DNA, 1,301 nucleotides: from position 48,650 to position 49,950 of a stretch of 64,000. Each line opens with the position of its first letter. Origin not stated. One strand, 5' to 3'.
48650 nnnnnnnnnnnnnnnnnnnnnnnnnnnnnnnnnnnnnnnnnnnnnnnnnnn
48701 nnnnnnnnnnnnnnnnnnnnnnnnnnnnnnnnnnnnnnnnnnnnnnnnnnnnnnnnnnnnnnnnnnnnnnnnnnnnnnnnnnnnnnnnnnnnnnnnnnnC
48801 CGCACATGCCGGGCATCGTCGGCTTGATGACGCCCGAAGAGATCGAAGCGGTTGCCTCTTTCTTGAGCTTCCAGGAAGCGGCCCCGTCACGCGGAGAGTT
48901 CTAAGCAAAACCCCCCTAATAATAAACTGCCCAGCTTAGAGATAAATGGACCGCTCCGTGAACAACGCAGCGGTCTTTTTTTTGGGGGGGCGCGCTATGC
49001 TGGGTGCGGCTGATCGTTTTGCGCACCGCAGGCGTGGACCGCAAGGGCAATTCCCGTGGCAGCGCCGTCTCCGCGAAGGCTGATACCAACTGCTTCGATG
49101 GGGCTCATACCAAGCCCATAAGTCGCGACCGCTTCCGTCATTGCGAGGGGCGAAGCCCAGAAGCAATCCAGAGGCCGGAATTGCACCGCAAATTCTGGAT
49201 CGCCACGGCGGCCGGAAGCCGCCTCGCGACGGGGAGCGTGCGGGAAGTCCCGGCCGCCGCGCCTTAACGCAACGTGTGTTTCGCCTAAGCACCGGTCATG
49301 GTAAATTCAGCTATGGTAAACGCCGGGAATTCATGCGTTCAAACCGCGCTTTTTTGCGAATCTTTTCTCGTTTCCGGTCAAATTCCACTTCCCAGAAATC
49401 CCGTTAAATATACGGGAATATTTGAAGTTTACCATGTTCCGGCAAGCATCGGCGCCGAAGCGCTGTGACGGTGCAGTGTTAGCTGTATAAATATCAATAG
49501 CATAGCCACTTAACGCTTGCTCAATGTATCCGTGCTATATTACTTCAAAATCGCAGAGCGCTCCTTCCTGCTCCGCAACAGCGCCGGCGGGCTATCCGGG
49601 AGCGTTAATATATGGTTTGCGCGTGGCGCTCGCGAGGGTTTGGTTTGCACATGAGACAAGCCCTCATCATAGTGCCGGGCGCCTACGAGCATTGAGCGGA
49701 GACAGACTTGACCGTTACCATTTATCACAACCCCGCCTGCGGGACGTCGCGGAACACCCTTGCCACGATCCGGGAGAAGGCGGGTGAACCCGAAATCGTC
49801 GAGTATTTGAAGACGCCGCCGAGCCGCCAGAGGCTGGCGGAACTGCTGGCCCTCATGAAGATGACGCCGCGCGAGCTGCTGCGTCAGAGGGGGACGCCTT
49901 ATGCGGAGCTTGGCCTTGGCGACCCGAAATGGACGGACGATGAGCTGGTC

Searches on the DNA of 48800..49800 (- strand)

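Call 84: search_rna_families(source=window, start=48800, end=49800, threshold=evalue, max_evalue=5)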
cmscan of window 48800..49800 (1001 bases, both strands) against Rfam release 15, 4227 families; matches with E-value up to 5: 0.
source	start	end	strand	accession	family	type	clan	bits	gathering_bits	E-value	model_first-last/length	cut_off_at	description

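Call 86: search_dna_similar(query=window:49230-49440:-, collection=plasmids, mode=distant, max_rows=15, max_evalue=0.001)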
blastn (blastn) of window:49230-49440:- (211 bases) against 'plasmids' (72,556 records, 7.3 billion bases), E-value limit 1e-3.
No match.
